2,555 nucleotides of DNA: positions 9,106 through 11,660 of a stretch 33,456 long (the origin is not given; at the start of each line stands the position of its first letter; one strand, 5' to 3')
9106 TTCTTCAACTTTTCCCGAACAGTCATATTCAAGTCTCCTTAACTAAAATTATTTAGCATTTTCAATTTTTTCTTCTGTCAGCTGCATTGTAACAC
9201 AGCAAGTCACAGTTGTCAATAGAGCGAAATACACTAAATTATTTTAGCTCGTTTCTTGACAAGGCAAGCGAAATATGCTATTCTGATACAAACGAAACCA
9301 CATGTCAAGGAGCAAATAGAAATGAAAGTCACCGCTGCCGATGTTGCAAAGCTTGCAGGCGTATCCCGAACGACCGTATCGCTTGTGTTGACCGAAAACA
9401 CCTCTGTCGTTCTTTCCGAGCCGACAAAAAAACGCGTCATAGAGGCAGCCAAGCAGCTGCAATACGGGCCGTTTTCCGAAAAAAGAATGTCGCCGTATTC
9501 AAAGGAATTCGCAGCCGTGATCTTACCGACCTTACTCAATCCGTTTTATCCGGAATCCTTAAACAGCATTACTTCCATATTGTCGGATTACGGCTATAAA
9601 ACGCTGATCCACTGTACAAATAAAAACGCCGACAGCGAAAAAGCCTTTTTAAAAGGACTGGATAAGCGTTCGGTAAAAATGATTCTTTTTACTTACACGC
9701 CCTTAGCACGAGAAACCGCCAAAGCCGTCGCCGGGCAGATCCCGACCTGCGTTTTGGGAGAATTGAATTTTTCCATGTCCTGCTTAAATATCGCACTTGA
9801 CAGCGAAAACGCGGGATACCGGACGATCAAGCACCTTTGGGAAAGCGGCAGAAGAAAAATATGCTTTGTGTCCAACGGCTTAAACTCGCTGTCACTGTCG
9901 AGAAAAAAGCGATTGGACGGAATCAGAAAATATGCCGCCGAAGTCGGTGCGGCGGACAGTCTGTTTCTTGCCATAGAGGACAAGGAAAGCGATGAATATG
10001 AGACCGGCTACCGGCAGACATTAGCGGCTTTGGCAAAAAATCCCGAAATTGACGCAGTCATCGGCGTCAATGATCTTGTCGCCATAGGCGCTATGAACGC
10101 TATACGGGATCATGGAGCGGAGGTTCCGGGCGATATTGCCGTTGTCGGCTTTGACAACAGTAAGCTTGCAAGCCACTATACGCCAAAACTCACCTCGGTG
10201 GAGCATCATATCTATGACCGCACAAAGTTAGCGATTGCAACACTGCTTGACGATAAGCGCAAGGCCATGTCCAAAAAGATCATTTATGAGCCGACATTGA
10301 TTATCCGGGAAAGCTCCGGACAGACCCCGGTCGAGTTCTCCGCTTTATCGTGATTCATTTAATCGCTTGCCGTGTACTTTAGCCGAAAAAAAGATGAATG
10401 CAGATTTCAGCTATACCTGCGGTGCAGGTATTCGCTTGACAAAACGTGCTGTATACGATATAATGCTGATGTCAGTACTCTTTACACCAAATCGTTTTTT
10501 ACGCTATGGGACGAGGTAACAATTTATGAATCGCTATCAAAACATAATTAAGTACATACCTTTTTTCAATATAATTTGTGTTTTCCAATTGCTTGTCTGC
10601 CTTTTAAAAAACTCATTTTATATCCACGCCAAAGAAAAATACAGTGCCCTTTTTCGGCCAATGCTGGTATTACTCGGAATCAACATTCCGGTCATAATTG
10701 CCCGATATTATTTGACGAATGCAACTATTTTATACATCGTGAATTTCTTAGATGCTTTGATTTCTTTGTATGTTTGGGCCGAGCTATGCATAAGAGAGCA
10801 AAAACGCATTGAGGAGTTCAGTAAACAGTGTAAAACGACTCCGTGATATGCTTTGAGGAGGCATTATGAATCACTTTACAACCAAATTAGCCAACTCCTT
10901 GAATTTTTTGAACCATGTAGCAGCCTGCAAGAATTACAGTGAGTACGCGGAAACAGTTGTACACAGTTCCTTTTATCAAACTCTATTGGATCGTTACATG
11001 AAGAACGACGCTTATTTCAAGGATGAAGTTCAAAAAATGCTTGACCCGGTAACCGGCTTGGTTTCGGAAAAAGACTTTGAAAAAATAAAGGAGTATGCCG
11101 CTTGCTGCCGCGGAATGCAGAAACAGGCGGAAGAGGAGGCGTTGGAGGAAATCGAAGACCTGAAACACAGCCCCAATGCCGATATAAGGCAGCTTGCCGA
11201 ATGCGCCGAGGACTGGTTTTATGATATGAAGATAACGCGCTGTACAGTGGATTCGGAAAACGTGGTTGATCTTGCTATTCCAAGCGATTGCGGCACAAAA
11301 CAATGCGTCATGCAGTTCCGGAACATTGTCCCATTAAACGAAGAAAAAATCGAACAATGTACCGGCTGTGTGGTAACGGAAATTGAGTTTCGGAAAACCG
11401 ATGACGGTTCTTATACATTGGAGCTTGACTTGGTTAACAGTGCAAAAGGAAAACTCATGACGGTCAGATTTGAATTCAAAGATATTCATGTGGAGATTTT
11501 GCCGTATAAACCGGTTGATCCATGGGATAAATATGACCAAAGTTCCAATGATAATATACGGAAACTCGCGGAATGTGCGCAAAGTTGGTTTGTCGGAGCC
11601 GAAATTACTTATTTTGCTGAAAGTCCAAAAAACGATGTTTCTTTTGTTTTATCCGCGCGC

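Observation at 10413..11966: Self-contained low-GC two-gene island of unknown function between a catabolic cluster and the his operon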

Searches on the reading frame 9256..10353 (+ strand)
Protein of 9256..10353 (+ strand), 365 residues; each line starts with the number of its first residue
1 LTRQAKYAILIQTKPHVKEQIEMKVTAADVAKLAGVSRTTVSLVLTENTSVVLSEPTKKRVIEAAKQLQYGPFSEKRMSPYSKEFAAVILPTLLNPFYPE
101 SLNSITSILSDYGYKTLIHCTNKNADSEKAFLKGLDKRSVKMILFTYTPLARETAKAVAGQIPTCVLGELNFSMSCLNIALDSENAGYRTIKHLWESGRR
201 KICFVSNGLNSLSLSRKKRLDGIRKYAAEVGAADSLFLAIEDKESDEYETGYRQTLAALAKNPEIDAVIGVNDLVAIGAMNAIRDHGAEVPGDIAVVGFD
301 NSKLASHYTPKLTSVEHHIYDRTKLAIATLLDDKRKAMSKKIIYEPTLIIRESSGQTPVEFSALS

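Call 5: search_protein_families(library=pfam, proteins=[window:9256-10353:+], max_evalue=1)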
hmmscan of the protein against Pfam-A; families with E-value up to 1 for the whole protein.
window:9256-10353:+ (365 aa): 7 families
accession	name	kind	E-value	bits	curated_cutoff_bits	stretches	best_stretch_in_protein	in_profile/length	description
PF13377.12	Peripla_BP_3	-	1.6e-25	90.5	26.5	1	192-354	2-167/167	Periplasmic binding protein-like domain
PF00532.27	Peripla_BP_1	-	9.4e-18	65.1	22.2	1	88-303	6-227/281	Periplasmic binding proteins and sugar binding domain of LacI family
PF00356.27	LacI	-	4.5e-12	46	27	1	28-72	3-45/46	Bacterial regulatory proteins, lacI family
PF13407.12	Peripla_BP_4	-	1.2e-11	45.1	35.1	1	87-304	2-221/258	Periplasmic binding protein domain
PF13545.12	HTH_Crp_2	-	0.0034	17.7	27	1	18-47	16-45/70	Crp-like helix-turn-helix domain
PF01381.28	HTH_3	-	0.054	14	23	1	22-44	7-29/55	Helix-turn-helix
PF13560.12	HTH_31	-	0.089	13.5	27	1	25-50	15-40/64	Helix-turn-helix domain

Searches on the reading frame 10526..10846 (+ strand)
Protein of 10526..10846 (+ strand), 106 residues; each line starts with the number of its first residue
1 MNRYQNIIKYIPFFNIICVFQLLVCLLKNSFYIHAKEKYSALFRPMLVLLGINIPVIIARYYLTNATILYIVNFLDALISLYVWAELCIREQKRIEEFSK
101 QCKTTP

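Call 5: search_protein_families(library=pfam, proteins=[window:10526-10846:+], max_evalue=1)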
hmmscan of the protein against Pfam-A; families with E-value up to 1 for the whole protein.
window:10526-10846:+ (106 aa): 0 families

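Call 6: search_protein_families(library=padloc, proteins=[window:10526-10846:+], max_evalue=1)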
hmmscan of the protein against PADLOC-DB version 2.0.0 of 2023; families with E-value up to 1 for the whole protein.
window:10526-10846:+ (106 aa): 0 families

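Call 9: search_protein_families(library=ncbifam, proteins=[window:10526-10846:+], max_evalue=1)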
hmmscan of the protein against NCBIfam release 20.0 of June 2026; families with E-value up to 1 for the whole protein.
window:10526-10846:+ (106 aa): 1 family
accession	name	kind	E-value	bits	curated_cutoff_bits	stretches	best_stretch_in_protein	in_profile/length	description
NF011712.0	PRK15133.1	subfamily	0.022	13.7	445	1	15-89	235-305/364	microcin C ABC transporter permease YejB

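Call 10: search_protein_families(library=phrogs, proteins=[window:10526-10846:+], max_evalue=1)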
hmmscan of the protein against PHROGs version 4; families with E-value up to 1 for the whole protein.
window:10526-10846:+ (106 aa): 1 family
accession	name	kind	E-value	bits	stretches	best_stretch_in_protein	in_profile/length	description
phrog_27071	-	unknown function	0.049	14.8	1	44-83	10-47/50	-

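Call 13: find_homologous_proteins(query=window:10526-10846:+)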
Query window:10526-10846:+ (106 aa): 8 proteins with E <= 0.001 among 12 candidates.
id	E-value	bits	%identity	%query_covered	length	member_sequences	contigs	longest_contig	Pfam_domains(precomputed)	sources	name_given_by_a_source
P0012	2.1e-59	216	97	100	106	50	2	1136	-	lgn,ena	-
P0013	1.1e-50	188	87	99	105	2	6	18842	-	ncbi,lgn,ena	-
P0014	1.7e-50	188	85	98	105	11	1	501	-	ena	-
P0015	9.7e-50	185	87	98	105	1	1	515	-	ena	-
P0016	1.5e-49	184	83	98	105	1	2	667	-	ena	-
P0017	2.5e-49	184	83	99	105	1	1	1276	-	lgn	-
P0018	3.2e-49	183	84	98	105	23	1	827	-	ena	-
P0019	1.4e-38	149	72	99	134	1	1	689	-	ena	-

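Call 45: find_encoding_contigs(protein=P0013, flank=10000, max_places=6)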
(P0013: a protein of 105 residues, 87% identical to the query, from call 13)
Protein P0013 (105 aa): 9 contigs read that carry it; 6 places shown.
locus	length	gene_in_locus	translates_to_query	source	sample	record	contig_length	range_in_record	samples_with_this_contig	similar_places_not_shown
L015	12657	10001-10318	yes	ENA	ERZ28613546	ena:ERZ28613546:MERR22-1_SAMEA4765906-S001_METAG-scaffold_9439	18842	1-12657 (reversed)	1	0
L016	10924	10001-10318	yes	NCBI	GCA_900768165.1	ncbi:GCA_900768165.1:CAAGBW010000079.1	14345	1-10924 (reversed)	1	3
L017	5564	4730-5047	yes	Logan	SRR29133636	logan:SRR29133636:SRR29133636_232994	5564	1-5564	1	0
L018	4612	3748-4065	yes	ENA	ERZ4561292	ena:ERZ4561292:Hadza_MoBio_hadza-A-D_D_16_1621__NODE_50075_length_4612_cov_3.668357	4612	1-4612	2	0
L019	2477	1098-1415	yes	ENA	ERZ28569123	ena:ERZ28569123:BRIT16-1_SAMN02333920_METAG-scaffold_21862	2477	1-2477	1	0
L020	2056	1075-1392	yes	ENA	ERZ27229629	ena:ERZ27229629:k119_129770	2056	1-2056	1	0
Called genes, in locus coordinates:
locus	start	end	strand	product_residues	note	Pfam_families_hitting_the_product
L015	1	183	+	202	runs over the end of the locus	PF04542:Sigma70_r2 (weak), PF08281:Sigma70_r4_2, PF04545:Sigma70_r4 (weak)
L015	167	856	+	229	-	PF14285:DUF4367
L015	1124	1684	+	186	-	-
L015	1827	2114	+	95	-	-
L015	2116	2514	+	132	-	PF01337:Barstar (weak)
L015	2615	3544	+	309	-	PF07833:Cu_amine_oxidN1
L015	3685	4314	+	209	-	-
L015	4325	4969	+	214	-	-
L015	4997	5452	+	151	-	PF10903:DUF2691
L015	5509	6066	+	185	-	-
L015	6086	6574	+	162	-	-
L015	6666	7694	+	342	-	-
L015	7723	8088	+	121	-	PF06271:RDD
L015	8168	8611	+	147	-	-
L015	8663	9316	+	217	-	-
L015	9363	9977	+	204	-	-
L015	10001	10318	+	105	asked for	-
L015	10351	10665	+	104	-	-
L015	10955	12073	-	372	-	PF01381:HTH_3, PF12844:HTH_19 (weak), PF13560:HTH_31 (weak), PF00515:TPR_1 (faint), PF07719:TPR_2 (faint), PF13174:TPR_6 (faint), PF13181:TPR_8 (faint), PF13428:TPR_14 (faint)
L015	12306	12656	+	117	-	?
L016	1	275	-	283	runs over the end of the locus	PF00149:Metallophos, PF12850:Metallophos_2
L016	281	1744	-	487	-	PF00295:Glyco_hydro_28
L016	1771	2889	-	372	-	PF03193:RsgA_GTPase (faint), PF01926:MMR_HSR1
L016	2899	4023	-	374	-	PF05496:RuvB_N, PF07728:AAA_5 (weak), PF00004:AAA, PF17864:AAA_lid_4, PF05491:WHD_RuvB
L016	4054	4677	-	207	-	PF01330:RuvA_N, PF14520:HHH_5, PF07499:RuvA_C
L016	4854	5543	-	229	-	PF00072:Response_reg, PF00486:Trans_reg_C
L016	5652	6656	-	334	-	-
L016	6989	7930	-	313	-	PF00892:EamA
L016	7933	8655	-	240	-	PF00702:Hydrolase, PF12710:HAD (weak), PF13419:HAD_2, PF13242:Hydrolase_like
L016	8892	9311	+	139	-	-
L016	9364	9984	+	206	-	-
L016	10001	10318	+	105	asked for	-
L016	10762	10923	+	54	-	?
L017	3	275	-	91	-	?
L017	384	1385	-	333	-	-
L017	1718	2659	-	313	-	PF00892:EamA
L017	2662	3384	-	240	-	PF00702:Hydrolase, PF12710:HAD (faint), PF13419:HAD_2, PF13242:Hydrolase_like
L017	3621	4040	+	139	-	-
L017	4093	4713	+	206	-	-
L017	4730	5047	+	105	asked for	-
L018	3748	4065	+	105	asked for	-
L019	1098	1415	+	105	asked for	-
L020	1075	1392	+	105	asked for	-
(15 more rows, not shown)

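Call 54: search_protein_families(library=pfam, proteins=[L016:9364-9984:+, L016:8892-9311:+], max_evalue=1)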
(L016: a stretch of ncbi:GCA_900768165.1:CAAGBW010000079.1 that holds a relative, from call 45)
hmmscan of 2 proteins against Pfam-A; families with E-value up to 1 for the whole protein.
L016:9364-9984:+ (206 aa): 0 families

L016:8892-9311:+ (139 aa): 0 families

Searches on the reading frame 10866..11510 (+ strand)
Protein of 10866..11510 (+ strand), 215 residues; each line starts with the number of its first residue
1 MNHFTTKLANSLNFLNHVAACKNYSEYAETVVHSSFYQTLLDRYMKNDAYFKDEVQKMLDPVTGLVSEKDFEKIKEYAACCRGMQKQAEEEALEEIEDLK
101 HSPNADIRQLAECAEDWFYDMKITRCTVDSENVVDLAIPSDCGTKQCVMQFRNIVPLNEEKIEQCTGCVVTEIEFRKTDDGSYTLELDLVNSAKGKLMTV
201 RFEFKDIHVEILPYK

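Call 67: predict_structure(alignment_id=A4)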
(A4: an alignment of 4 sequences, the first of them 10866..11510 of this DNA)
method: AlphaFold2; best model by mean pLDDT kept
length: 215 residues; sequences in the alignment: 4
mean_pLDDT: 79.8   pTM: 0.63
mean pLDDT of the five models: 79.8, 78.3, 78.0, 75.6, 69.5
residues with pLDDT >= 90: 72; 70-90: 92; 50-70: 46; < 50: 5
segments of 3 or more residues with pLDDT < 50: 1-4
pLDDT, mean of each block of 10 residues (from residue 1): 47 68 72 65 64 71 71 77 71 81 93 84 93 94 90 91 89 88 91 77 96 87
secondary structure, 60 per line:
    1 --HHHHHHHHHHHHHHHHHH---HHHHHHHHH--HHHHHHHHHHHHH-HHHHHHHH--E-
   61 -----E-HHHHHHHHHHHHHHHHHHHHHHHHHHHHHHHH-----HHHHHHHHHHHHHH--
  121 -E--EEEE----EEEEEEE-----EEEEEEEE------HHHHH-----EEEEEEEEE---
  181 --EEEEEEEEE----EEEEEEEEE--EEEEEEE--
elements in order: H3-20 H24-32 H35-47 H49-56 H68-99 H105-118 E125-128 E133-139 E145-152 H159-163 E169-177 E183-191 E196-204 E207-213

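Call 72: fold_search(model_id=the predicted structure, library=pdb)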
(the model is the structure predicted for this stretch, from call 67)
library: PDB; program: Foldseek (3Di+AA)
matches with E <= 10: 1359; with E <= 0.001: 0
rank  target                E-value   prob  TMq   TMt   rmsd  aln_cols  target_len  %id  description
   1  3doa                  5.8e-03  0.98  0.27  0.23   8.6       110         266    8  The crystal structure of the fibrinogen binding protein from Staphylococcus aureus (released 2008-09-30)
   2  5iy4_A                9.2e-03  0.69  0.18  0.16  13.1       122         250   17  Crystal structure of human PCNA in complex with the PIP box of DVC1 (released 2016-06-08)
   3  6pon_B                1.4e-02  0.99  0.31  0.26   8.6       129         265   11  CRYSTAL STRUCTURE OF THE N-TERMINAL DOMAIN OF FIBRONECTIN- BINDING PROTEIN PAVA FROM STREPTOCOCCUS PNEUMONIAE (released 2019-07-31)
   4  6pon_A                1.6e-02  0.96  0.30  0.26   8.0       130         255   12  CRYSTAL STRUCTURE OF THE N-TERMINAL DOMAIN OF FIBRONECTIN- BINDING PROTEIN PAVA FROM STREPTOCOCCUS PNEUMONIAE (released 2019-07-31)
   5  9s3p_F                1.8e-02  0.18  0.17  0.12  16.2       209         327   13  Human carboxyhemoglobin bound to Staphylococcus aureus IsdH-N2N3 - 3IsdH(alpha2beta):Hbtet complex (released 2025-11-12)
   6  3v62_B                2.2e-02  0.54  0.16  0.14  13.1       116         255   12  Structure of the S. cerevisiae Srs2 C-terminal domain in complex with PCNA conjugated to SUMO on lysine 164 (released 2012-02-29)
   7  8gcj_D                3.0e-02  0.60  0.19  0.17  13.3       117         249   16  PCNA (released 2024-05-29)
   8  9mhf_A                4.5e-02  0.08  0.13  0.04  29.9       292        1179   10  Cryo-EM reconstruction of PI3KC3-C1 in complex with Human RAB1A(Q70L) (released 2025-02-12)
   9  4iab_D                4.8e-02  0.20  0.16  0.23  10.0       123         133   15  Crystal structure of a putative monosaccharide binding protein (BACUNI_03039) from Bacteroides uniformis ATCC 8492 at  (released 2013-02-27)
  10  7rto_B                5.4e-02  0.14  0.16  0.12  20.6       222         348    9  Cryo-EM structure of bluetongue virus capsid protein VP5 at low endosomal pH intermediate state 2 (released 2021-11-03)
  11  5v7m                  6.5e-02  0.30  0.15  0.13  12.4       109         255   12  PCNA mutant L126A/I128A Protein Defective in Gene Silencing (released 2018-03-14)
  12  8yjv_A                7.7e-02  0.41  0.19  0.17  13.6       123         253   17  Structure of the human endogenous PCNA-FEN1 complex - State G (released 2024-12-04)
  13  6vvo_H                8.2e-02  0.35  0.18  0.16  13.3       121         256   16  Structure of the human clamp loader (Replication Factor C, RFC) bound to the sliding clamp (Proliferating Cell Nuclear (released 2020-02-26)
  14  2gia_B                8.7e-02  0.35  0.19  0.26  12.3       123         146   10  Crystal structures of trypanosoma bruciei MRP1/MRP2 (released 2006-09-05)
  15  5he1_A                8.7e-02  0.28  0.22  0.11  17.7       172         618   11  Human GRK2 in complex with Gbetagamma subunits and CCG224062 (released 2016-05-11)
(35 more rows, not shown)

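Call 78: fold_search(model_id=the predicted structure, library=viral)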
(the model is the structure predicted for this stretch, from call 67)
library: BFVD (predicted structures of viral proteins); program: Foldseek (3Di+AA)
matches with E <= 10: 1476; with E <= 0.001: 0
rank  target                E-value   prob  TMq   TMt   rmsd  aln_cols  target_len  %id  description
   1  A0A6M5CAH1            2.0e-03  0.33  0.17  0.09  30.6       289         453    9  (no name in the UniProt tables at hand)
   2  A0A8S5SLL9            3.6e-03  0.60  0.18  0.19  18.4       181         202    7  Uncharacterized protein [Siphoviridae sp. ctrCN24]
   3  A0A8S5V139            9.7e-03  0.12  0.13  0.04  23.3       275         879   11  Mono-ADP-ribosyltransferase C3 [Siphoviridae sp. ct3r22]
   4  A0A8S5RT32            1.1e-02  0.84  0.26  0.29   9.3       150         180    9  Uncharacterized protein [Siphoviridae sp. ctZF426]
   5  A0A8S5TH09            1.2e-02  0.12  0.13  0.05  33.6       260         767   11  Uncharacterized protein [Myoviridae sp. ctIty1]
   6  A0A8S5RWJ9            1.6e-02  0.77  0.17  0.36  11.3       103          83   12  Uncharacterized protein [Siphoviridae sp. ctHip2]
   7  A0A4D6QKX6            1.6e-02  0.85  0.21  0.25  12.2       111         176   13  Putative proliferating cell nuclear antigen (Fragment) [Erythrocytic necrosis virus]
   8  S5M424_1              2.0e-02  0.18  0.17  0.05  32.6       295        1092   10  Tapemeasure protein [Bacillus phage Basilisk]
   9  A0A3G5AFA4            2.2e-02  0.69  0.22  0.26   8.4       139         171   12  Uncharacterized protein [Satyrvirus sp.]
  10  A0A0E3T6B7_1          2.6e-02  0.14  0.16  0.05  22.5       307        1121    8  Tape measure protein [Bacillus phage Stills]
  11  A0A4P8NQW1            2.8e-02  0.10  0.15  0.09  22.2       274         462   10  (no name in the UniProt tables at hand)
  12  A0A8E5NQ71            3.0e-02  0.41  0.18  0.21  17.3       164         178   10  (no name in the UniProt tables at hand)
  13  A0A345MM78            3.2e-02  0.47  0.14  0.25  12.0       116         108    9  (no name in the UniProt tables at hand)
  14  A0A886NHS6            3.2e-02  0.25  0.18  0.18  13.2       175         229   11  (no name in the UniProt tables at hand)
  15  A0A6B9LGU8            3.5e-02  0.21  0.16  0.19  15.7       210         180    7  Uncharacterized protein [Flavobacterium phage vB_FspS_tant8-1]
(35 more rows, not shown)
